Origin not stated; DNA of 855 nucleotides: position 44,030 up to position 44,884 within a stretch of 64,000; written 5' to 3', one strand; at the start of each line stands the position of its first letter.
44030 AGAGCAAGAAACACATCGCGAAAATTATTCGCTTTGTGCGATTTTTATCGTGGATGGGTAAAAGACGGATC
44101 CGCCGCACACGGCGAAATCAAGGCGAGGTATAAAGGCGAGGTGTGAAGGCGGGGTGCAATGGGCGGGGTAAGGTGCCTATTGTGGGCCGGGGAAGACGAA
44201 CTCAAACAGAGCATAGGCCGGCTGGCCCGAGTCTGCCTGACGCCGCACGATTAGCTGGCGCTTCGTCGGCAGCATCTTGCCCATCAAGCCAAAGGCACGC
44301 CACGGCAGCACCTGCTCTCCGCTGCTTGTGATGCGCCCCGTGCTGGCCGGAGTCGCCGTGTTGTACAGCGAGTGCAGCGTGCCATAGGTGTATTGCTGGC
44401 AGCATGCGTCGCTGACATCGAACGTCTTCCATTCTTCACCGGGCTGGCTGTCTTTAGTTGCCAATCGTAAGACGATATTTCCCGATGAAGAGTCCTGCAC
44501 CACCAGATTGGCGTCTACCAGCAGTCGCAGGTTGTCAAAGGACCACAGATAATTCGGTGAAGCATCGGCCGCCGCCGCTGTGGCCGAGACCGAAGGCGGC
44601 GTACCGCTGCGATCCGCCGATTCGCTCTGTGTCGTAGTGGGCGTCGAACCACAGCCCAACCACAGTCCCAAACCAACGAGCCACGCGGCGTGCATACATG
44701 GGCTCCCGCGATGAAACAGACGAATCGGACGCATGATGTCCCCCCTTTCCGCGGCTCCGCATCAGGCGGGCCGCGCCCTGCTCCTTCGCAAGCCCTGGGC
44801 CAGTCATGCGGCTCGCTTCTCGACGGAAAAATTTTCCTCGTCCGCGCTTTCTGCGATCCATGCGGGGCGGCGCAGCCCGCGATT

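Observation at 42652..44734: Paralogous lipoprotein pair sharing an unassigned ~110-aa C-terminal domain, split by a palindromic AT-rich spacer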

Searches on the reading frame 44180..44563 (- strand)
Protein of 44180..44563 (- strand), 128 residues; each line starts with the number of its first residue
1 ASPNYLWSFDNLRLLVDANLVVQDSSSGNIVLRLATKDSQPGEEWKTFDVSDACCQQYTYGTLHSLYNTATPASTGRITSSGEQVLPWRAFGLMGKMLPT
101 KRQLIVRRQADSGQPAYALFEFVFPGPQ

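Call 43: predict_structure(alignment_id=A4)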
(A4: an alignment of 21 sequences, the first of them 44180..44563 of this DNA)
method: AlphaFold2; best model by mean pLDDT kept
length: 128 residues; sequences in the alignment: 21
mean_pLDDT: 92.8   pTM: 0.86
mean pLDDT of the five models: 92.8, 92.8, 92.7, 92.6, 92.6
residues with pLDDT >= 90: 107; 70-90: 17; 50-70: 4; < 50: 0
segments of 3 or more residues with pLDDT < 50: none
pLDDT, mean of each block of 10 residues (from residue 1): 92 95 97 94 95 77 94 95 95 95 95 93 88
secondary structure, 60 per line:
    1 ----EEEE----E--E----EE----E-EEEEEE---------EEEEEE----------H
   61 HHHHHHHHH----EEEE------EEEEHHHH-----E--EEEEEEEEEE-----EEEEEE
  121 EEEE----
elements in order: E5-8 E29-34 E44-49 H60-69 E74-77 E84-87 H88-91 E100-109 E115-124
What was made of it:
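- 44177..44734 (-): lipoB: 185-aa probable lipoprotein. It consists of a signal peptide with an atypical lipobox (LWLG-C), a low-complexity Thr/Ser/Ala/Pro linker, and the shared C-terminal domain (residues 58-185 = 44180-44563). Domain model with pLDDT 92.8 (call 43).
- Domain fold: pLDDT 92.8 (call 43).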

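Call 45: search_protein_representatives(alignment_id=A4)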
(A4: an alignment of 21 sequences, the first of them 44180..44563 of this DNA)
Query: 21 sequences, 128 profile positions. Proteins with E-value up to 0.001 (for the whole library): 181; up to 1e-10: 30; up to 1e-30: 14. The best 150 are listed.
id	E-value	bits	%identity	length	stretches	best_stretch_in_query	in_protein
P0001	2.7e-49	182.5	-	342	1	1-128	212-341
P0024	2.1e-47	176.4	-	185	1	1-128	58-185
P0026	3.7e-47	175.6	-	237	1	2-128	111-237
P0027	5.1e-46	171.9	-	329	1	1-127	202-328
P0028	7.2e-46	171.5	-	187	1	2-127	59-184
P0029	4.5e-43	162.4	-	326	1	2-127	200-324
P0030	1.8e-40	154.0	-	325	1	2-127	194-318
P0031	4.6e-39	149.5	-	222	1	2-127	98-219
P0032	4.8e-39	149.4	-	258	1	1-127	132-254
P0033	1.5e-37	144.6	-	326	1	1-127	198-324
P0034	1.1e-36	141.8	-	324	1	1-128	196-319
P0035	8.7e-36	138.9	-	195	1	1-128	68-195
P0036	6.6e-34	132.8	-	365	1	1-127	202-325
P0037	3.9e-32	127.1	-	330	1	1-127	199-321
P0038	2.4e-30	121.3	-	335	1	2-127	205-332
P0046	2.2e-15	72.9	-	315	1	2-126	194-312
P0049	5.5e-12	61.9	-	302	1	2-127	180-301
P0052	4.9e-11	58.9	-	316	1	1-127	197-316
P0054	1.2e-10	57.6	-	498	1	1-127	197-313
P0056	1.6e-10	57.2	-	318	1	1-127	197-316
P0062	1.0e-09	54.6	-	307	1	1-127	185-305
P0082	1.1e-07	48.0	-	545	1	4-127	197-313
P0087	1.9e-07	47.2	-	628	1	2-125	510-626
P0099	1.6e-06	44.2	-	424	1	1-127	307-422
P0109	4.7e-06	42.7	-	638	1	1-127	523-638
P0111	5.2e-06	42.6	-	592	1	1-125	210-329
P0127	1.5e-05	41.1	-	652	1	2-127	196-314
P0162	1.4e-04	38.0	-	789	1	2-125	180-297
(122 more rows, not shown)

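Call 46: search_protein_families(library=pfam, proteins=[P0046, P0052, P0054, P0082, P0087, P0109, P0111, P0127, P0162, P0099], max_evalue=0.01)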
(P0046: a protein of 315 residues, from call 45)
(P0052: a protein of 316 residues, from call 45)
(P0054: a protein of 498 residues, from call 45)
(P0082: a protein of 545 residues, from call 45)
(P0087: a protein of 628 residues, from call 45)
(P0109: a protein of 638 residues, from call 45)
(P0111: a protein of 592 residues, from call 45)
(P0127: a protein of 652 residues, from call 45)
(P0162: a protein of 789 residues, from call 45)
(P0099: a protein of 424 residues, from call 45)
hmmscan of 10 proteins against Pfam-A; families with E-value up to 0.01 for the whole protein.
P0046 (315 aa): 0 families

P0052 (316 aa): 1 family
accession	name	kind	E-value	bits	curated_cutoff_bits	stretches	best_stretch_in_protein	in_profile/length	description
PF17412.7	VraX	-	0.0059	16.7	25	0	298-315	7-24/55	Family of unknown function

P0054 (498 aa): 0 families

P0082 (545 aa): 1 family
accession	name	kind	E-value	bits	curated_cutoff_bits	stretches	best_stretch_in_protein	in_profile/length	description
PF11999.13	Ice_binding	-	2.1e-57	194.6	28.7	1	335-533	1-200/208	Ice-binding-like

P0087 (628 aa): 1 family
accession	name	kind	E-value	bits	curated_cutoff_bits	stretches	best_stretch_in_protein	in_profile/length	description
PF00413.30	Peptidase_M10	-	3e-07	30.9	24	1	154-332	2-159/159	Matrixin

P0109 (638 aa): 7 families
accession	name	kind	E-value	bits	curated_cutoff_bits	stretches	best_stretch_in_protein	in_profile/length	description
PF01436.27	NHL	-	2.2e-40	135.2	20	5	332-358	1-27/28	NHL repeat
PF25021.1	TEN_NHL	-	6.5e-29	101.5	27.1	5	430-465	321-356/357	Teneurin NHL domain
PF08450.18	SGL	-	4.1e-08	33.6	26.3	0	281-419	88-217/246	SMP-30/Gluconolactonase/LRE-like region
PF24684.1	Vgb_lyase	-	5.7e-06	25.8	50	0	281-367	57-131/290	Virginiamycin B lyase family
PF22701.2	Mala_s_1-like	-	0.004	17.4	27.5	0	147-272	19-130/195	Mal s 1 allergenic protein-like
PF06739.17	SBBP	-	0.0053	17.1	20.5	0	176-192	17-33/38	Beta-propeller repeat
PF02393.21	US22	-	0.0064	17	35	0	220-251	75-105/124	US22 like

P0111 (592 aa): 0 families

P0127 (652 aa): 3 families
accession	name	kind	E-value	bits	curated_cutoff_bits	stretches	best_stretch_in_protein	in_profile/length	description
PF11999.13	Ice_binding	-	2e-53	181.6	28.7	1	442-641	1-202/208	Ice-binding-like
PF13205.12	Big_5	-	2.6e-23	83.2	23.6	1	320-422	1-105/105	Bacterial Ig-like domain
PF19078.6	Big_12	-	0.00038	21.1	27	1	320-413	1-92/102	Bacterial Ig-like domain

P0162 (789 aa): 4 families
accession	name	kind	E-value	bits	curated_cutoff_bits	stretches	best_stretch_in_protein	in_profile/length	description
PF14200.12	RicinB_lectin_2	-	1.5e-20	74.1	25.6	3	692-773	1-89/89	Ricin-type beta-trefoil lectin domain-like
PF00652.28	Ricin_B_lectin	-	3.3e-17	63.3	29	2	532-645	14-126/126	Ricin-type beta-trefoil lectin domain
PF02210.31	Laminin_G_2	-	0.00049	21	22.9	1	413-477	17-81/126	Laminin G domain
PF00054.30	Laminin_G_1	-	0.009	16.7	24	0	425-474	29-78/131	Laminin G domain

P0099 (424 aa): 2 families
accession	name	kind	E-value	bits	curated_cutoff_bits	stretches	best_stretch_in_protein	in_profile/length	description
PF01436.27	NHL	-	1.3e-16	60.1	20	2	220-246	1-27/28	NHL repeat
PF25021.1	TEN_NHL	-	3e-07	30.2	27.1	1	167-247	261-356/357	Teneurin NHL domain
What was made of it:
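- Distant members are fused to Ice_binding, Big_5, Peptidase_M10, NHL, Ricin-B or LamG domains, all extracellular modules (call 46).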

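Call 54: list_cluster_members(proteins=[P0046, P0049, P0052, P0056, P0062, P0082, P0087, P0109, P0127, P0162])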
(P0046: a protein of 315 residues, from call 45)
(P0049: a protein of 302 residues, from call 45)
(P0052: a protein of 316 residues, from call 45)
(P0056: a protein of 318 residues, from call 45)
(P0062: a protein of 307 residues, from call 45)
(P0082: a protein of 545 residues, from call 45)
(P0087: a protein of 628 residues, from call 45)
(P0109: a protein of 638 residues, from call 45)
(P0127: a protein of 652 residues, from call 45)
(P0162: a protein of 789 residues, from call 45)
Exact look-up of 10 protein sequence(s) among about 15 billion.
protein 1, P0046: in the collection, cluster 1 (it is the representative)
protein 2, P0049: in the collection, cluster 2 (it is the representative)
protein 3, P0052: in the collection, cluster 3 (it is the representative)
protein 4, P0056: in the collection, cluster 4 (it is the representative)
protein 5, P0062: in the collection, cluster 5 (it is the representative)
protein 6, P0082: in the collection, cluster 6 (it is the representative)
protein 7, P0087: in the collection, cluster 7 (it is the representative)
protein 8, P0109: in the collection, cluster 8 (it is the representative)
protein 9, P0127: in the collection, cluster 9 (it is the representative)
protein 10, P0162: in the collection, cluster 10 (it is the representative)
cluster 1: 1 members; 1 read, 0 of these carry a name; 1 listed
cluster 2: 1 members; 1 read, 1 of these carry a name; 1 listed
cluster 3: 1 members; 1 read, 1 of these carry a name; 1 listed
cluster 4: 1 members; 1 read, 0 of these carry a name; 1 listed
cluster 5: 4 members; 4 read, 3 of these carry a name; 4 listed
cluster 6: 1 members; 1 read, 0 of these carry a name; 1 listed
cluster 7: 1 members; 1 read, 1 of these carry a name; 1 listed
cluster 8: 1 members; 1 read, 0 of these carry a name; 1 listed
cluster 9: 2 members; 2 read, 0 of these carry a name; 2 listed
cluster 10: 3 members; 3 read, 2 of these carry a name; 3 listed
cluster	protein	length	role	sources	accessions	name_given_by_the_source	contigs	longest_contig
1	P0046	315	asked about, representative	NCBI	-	-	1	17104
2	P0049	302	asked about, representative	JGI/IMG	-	hypothetical protein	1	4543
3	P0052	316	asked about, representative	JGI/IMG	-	hypothetical protein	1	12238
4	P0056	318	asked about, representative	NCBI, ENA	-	-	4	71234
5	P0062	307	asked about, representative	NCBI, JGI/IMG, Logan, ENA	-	-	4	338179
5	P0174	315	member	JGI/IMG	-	hypothetical protein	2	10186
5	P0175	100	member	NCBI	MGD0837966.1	MAG: hypothetical protein ABSB49_15110, partial [Polyangia bacterium]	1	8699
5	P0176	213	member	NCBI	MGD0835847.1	MAG: hypothetical protein ABSB49_04290, partial [Polyangia bacterium]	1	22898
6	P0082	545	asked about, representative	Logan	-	-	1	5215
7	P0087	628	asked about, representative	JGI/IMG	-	hypothetical protein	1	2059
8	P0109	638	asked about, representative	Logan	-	-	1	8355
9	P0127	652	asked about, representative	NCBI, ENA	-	-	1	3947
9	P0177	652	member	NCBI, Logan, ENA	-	-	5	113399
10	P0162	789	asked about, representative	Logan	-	-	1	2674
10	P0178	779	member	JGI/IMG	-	hypothetical protein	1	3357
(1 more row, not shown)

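Call 72: fold_search(model_id=the predicted structure, library=pdb)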
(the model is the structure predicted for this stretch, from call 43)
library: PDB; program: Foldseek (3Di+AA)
matches with E <= 10: 695; with E <= 0.001: 0
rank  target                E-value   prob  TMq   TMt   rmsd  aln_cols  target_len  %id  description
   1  6x6q_A                2.5e-02  0.99  0.47  0.15   4.9       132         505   10  Peptide-bound structure of Marinomonas primoryensis peptide-binding domain (released 2021-09-01)
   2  5k8g                  3.5e-02  0.99  0.49  0.15   5.5       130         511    8  Crystal structure of a putative peptide-binding domain of MpAFP (released 2017-09-06)
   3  6x5v_A                5.1e-02  0.97  0.45  0.14   5.9       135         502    9  Peptide-bound structure of Marinomonas primoryensis peptide-binding domain (released 2021-09-01)
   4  5eiq                  8.0e-02  0.91  0.41  0.30   5.4       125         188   10  Human OSCAR ligand-binding domain (released 2015-11-25)
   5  6tpu_B                8.4e-02  0.77  0.34  0.25   6.9       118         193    8  Crystal structures of FNIII domain three and four of the human leucocyte common antigen-related protein, LAR (released 2020-05-13)
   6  5n1t_W                8.9e-02  0.60  0.34  0.35   9.9       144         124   14  Crystal structure of complex between flavocytochrome c and copper chaperone CopC from T. paradoxus (released 2018-02-28)
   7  4p99_A                9.4e-02  0.99  0.50  0.18   5.3       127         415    9  Ca2+-stabilized adhesin helps an Antarctic bacterium reach out and bind ice (released 2014-06-18)
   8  6x5w_A                9.4e-02  0.92  0.44  0.14   6.1       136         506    9  Peptide-bound structure of Marinomonas primoryensis peptide-binding domain (released 2021-09-01)
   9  6cpd_A                1.0e-01  0.92  0.47  0.48   9.6       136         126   10  Crystal structure of PmoD soluble domain from Methylocystis sp. ATCC 49242 (Rockwell) (released 2018-10-31)
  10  4kdv                  1.1e-01  0.98  0.49  0.59   5.6       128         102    8  Crystal structure of a bacterial immunoglobulin-like domain from the M. primoryensis ice-binding adhesin (released 2013-10-02)
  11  7t87_C                1.1e-01  0.82  0.39  0.49   7.0       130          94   12  CRYSTAL STRUCTURE OF LEUKOCIDIN AB/CENTYRIN S17/FAB 214F COMPLEX (released 2023-01-11)
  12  5jip_B                1.2e-01  0.69  0.35  0.18   6.4       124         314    7  Crystal structure of the Clostridium perfringens spore cortex lytic enzyme SleM (released 2016-08-10)
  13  2rb8                  1.6e-01  0.77  0.39  0.50   6.7       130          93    9  High resolution design of a protein loop (released 2007-11-20)
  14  1pzu_B                1.7e-01  0.09  0.21  0.13  15.1       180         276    9  An asymmetric NFAT1-RHR homodimer on a pseudo-palindromic, Kappa-B site (released 2003-09-09)
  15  8iyk_F                1.9e-01  0.77  0.41  0.08   7.3       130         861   17  Tail tip conformation 1 of phage lambda tail (released 2023-10-18)
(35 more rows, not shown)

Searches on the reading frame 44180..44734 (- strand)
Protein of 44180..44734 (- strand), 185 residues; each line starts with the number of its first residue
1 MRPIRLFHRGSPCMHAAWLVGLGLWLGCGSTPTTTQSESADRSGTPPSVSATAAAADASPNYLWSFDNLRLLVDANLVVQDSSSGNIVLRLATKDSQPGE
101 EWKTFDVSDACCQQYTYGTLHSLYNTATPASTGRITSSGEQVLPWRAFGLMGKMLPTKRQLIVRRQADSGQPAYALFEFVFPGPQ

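Call 5: search_protein_families(library=pfam, proteins=[window:44180-44734:-], max_evalue=1)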
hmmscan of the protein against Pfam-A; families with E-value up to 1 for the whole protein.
seq(185 aa): 0 families

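Call 7: search_protein_families(library=ncbifam, proteins=[window:44180-44734:-], max_evalue=1)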
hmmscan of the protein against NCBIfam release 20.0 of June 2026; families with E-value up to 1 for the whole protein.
seq(185 aa): 1 family
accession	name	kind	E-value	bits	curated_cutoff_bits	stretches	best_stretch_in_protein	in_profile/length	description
NF058595.1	invert_tail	domain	0.1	12.9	37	1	13-47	57-88/113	lipo-invert putative C-terminal anchoring domain-containing protein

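Call 23: find_homologous_proteins(query=window:44180-44734:-)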
Query seq(185 aa) (185 aa): 7 proteins with E <= 0.001 among 518 candidates.
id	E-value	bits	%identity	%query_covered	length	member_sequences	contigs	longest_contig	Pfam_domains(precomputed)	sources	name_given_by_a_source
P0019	4.7e-120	416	98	100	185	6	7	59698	-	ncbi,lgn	-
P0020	4.0e-79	283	68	98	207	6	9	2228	-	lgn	-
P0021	1.0e-66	242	64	98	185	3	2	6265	-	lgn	-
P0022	3.9e-64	234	62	98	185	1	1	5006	-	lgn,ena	-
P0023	8.2e-63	229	60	96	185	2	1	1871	-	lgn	-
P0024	6.8e-61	223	59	97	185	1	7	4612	-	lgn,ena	-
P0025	1.3e-58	216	59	91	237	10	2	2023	-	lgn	-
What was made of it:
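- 44177..44734 (-): Orthologues at 59-98% identity and the same length (call 23).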

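Call 24: find_encoding_contigs(protein=P0021, flank=5000, max_places=2)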
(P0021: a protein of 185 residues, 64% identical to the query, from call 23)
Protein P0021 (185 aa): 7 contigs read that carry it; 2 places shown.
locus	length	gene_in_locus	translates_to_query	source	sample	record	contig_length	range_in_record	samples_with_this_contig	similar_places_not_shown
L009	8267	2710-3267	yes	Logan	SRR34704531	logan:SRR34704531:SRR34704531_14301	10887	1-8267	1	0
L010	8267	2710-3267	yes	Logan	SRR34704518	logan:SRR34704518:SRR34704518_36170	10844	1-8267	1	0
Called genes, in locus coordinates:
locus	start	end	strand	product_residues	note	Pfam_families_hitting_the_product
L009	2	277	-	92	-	?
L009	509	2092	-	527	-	PF02264:LamB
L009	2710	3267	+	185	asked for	-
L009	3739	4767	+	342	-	-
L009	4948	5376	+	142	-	-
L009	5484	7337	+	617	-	PF00989:PAS, PF08448:PAS_4, PF13426:PAS_9, PF00989:PAS, PF13188:PAS_8, PF13426:PAS_9, PF00512:HisKA, PF02518:HATPase_c, +3 more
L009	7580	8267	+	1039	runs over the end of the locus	PF27866:Myxo_TraA_N, PF18998:Flg_new_2 (faint), PF00691:OmpA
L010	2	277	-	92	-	?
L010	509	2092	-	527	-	PF02264:LamB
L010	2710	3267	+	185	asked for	-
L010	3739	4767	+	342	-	-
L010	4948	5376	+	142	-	-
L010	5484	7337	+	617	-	PF00989:PAS, PF08448:PAS_4, PF13426:PAS_9, PF00989:PAS, PF13188:PAS_8, PF13426:PAS_9, PF00512:HisKA, PF02518:HATPase_c, +3 more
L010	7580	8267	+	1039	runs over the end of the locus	PF27866:Myxo_TraA_N, PF18998:Flg_new_2 (faint), PF00691:OmpA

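Call 25: find_encoding_contigs(protein=P0022, flank=5000, max_places=2)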
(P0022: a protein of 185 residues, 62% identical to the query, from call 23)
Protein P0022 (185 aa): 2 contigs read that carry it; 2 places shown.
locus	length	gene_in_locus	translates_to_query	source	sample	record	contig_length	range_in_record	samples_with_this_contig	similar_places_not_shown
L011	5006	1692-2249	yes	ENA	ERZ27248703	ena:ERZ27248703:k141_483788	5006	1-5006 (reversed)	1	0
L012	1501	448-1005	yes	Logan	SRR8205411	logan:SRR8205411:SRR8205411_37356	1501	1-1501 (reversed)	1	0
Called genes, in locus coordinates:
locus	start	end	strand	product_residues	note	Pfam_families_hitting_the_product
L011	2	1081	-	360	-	?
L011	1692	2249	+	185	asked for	-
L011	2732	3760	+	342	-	-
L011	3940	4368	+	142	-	-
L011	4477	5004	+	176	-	?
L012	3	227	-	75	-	?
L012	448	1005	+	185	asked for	-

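Call 26: find_encoding_contigs(protein=P0024, flank=5000, max_places=3)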
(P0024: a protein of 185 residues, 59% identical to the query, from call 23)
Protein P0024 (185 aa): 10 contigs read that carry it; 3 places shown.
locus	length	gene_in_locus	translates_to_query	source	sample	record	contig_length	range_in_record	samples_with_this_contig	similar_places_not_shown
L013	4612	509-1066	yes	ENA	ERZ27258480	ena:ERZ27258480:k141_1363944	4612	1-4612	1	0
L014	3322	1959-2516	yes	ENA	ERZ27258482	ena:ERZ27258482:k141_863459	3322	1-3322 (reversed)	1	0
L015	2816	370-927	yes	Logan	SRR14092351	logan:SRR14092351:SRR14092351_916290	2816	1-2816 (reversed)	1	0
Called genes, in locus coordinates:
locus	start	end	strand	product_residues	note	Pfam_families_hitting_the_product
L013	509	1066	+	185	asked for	-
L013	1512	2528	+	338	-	-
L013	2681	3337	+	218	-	PF01135:PCMT, PF13649:Methyltransf_25 (weak)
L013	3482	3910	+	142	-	-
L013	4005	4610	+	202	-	?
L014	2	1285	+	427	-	?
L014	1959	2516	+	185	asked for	-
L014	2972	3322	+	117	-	?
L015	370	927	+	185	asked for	-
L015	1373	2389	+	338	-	-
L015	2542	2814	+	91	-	?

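Call 81: search_protein_families(library=pfam, proteins=[L009:4948-5373:+, L011:4477-5004:+, L013:4005-4610:+], max_evalue=0.01)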
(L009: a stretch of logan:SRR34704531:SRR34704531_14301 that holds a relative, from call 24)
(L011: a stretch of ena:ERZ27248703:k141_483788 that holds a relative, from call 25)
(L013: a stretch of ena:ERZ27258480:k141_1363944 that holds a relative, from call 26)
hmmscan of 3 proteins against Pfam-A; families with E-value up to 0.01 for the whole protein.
L009:4948-5373:+ (142 aa): 0 families

L011:4477-5004:+ (176 aa): 6 families
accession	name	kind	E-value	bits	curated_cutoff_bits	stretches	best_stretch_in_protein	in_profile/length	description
PF00989.32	PAS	-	2.4e-24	85.9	22.6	2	13-115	4-106/113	PAS fold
PF13188.13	PAS_8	-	1.6e-17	63.2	21.8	2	139-174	2-37/65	PAS domain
PF13426.13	PAS_9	-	1.6e-16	60.9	27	1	20-124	1-102/103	PAS domain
PF08448.16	PAS_4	-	1.6e-11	44.9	23.1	1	17-126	2-108/110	PAS fold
PF24820.1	Diguanyl_cycl_sensor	-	2.6e-08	34.2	28.1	1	18-113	4-101/109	Diguanylate cyclase-like sensor domain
PF08447.18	PAS_3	-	2.5e-05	24.9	25.6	1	33-114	2-81/89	PAS fold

L013:4005-4610:+ (202 aa): 7 families
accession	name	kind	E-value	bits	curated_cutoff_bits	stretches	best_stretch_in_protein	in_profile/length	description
PF00989.32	PAS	-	1.8e-29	102.4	22.6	2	25-128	3-106/113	PAS fold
PF13188.13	PAS_8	-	2.3e-21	75.3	21.8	2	153-191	3-43/65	PAS domain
PF13426.13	PAS_9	-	7.4e-21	74.8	27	2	33-137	1-102/103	PAS domain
PF08448.16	PAS_4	-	7.9e-18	65.1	23.1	2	30-139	2-108/110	PAS fold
PF24820.1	Diguanyl_cycl_sensor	-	4.5e-09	36.7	28.1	1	31-125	4-100/109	Diguanylate cyclase-like sensor domain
PF08447.18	PAS_3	-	2.5e-07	31.3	25.6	1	45-127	1-81/89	PAS fold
PF12860.13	PAS_7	-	1.2e-05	25.8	27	1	34-144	6-115/115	PAS fold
